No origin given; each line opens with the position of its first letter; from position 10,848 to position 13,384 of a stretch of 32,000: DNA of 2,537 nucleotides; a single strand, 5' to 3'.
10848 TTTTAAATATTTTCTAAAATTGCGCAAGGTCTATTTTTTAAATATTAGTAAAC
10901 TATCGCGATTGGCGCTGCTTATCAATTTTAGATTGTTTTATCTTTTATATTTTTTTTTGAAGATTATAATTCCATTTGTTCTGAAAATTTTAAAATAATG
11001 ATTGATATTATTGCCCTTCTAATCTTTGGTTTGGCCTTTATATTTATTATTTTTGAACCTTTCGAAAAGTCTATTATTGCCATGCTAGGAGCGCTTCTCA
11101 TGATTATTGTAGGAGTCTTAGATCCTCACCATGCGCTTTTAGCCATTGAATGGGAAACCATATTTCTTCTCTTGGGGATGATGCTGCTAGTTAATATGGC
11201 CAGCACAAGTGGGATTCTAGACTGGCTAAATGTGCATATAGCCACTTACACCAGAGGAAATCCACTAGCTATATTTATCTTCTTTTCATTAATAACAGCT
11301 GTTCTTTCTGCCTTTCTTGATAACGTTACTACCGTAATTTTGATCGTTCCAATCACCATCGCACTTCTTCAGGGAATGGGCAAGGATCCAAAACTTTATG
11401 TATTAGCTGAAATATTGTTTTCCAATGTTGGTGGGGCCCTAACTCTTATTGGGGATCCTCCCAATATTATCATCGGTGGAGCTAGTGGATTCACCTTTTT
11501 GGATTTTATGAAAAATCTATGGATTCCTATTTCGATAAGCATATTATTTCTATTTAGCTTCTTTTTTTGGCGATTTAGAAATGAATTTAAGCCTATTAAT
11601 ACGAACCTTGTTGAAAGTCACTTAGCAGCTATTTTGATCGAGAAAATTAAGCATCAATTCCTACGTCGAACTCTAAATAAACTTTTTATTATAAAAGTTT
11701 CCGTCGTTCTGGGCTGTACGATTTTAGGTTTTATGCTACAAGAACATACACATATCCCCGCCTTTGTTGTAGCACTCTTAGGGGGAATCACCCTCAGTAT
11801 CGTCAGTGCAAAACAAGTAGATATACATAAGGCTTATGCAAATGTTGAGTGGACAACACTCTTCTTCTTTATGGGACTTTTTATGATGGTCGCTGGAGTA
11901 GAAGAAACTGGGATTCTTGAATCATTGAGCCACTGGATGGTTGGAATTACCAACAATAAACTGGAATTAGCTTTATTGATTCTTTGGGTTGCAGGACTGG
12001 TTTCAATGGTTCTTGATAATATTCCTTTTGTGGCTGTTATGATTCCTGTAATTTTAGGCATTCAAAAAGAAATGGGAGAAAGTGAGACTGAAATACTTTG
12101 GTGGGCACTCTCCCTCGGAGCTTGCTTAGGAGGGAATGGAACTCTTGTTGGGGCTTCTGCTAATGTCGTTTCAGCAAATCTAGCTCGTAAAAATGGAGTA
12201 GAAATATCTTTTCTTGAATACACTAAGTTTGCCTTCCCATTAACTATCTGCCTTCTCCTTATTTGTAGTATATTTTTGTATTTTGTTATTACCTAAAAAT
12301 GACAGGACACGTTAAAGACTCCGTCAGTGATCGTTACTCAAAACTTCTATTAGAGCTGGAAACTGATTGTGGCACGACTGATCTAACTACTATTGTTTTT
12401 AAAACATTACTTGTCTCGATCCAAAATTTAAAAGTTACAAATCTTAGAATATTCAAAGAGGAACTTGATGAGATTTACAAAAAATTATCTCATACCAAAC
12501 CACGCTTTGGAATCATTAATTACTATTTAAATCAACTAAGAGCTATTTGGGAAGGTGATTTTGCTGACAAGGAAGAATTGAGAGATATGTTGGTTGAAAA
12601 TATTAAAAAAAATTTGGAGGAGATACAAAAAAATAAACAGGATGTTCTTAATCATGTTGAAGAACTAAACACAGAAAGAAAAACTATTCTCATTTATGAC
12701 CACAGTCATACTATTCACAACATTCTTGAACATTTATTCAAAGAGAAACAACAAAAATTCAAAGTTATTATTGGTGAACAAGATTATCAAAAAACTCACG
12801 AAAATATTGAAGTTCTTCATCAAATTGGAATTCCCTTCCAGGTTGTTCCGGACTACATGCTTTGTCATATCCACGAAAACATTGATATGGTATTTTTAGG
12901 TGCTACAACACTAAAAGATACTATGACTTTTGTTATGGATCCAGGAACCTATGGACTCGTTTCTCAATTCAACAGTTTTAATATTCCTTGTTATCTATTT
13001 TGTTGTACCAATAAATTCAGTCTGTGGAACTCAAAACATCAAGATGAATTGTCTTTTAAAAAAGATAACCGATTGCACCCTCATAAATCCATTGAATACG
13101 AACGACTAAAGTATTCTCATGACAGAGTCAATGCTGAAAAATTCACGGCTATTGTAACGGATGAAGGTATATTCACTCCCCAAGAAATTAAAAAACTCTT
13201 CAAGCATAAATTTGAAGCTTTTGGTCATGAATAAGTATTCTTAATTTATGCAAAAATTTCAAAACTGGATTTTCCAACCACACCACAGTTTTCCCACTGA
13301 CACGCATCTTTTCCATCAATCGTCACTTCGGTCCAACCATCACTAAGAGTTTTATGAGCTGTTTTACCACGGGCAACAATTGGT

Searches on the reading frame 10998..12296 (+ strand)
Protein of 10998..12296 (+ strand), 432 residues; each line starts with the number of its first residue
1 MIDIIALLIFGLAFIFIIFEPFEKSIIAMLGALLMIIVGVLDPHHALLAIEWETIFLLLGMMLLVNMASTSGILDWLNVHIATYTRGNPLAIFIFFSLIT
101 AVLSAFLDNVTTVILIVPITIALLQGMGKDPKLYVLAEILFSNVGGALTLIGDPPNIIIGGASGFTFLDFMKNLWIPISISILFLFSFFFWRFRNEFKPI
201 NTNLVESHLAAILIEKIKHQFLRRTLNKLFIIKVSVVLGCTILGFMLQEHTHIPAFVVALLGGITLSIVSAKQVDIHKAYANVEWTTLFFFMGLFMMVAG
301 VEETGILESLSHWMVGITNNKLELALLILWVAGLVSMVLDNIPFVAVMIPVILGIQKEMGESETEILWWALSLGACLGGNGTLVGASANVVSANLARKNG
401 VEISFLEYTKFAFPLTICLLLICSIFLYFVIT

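Call 103: search_protein_families(library=pfam, proteins=[window:10998-12296:+], max_evalue=0.001)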
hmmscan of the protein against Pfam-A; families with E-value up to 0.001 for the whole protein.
window:10998-12296:+ (432 aa): 4 families
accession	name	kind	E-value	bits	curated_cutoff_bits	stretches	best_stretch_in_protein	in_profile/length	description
PF03600.22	CitMHS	-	1.6e-82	277.7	31.9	1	14-374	1-336/336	Citrate transporter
PF02040.21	ArsB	-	1.5e-24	87.6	22.2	1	6-429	2-421/423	Arsenical pump membrane protein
PF00939.25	Na_sulph_symp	-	7.5e-19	68.5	27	2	11-191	277-466/472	Sodium:sulfate symporter transmembrane region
PF07158.17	MatC_N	-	4.1e-06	27.4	23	1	2-137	3-140/149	Dicarboxylate carrier protein MatC N-terminus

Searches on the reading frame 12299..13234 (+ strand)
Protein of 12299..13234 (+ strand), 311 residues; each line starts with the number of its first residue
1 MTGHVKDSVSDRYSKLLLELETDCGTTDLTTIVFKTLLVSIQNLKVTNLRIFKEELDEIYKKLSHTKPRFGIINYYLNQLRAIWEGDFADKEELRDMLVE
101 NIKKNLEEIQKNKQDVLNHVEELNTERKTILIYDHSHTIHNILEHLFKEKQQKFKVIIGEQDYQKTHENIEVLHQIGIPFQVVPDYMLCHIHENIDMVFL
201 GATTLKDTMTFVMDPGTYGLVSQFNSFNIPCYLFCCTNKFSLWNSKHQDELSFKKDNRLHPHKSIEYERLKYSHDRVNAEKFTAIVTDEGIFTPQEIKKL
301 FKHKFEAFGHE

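Call 103: search_protein_families(library=pfam, proteins=[window:12299-13234:+], max_evalue=0.001)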
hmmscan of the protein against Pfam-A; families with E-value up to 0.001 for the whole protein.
window:12299-13234:+ (311 aa): 1 family
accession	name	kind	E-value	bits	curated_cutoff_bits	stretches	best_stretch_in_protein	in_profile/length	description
PF01008.23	IF-2B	-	1.1e-24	87.7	22.4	1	33-294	12-280/280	Initiation factor 2 subunit family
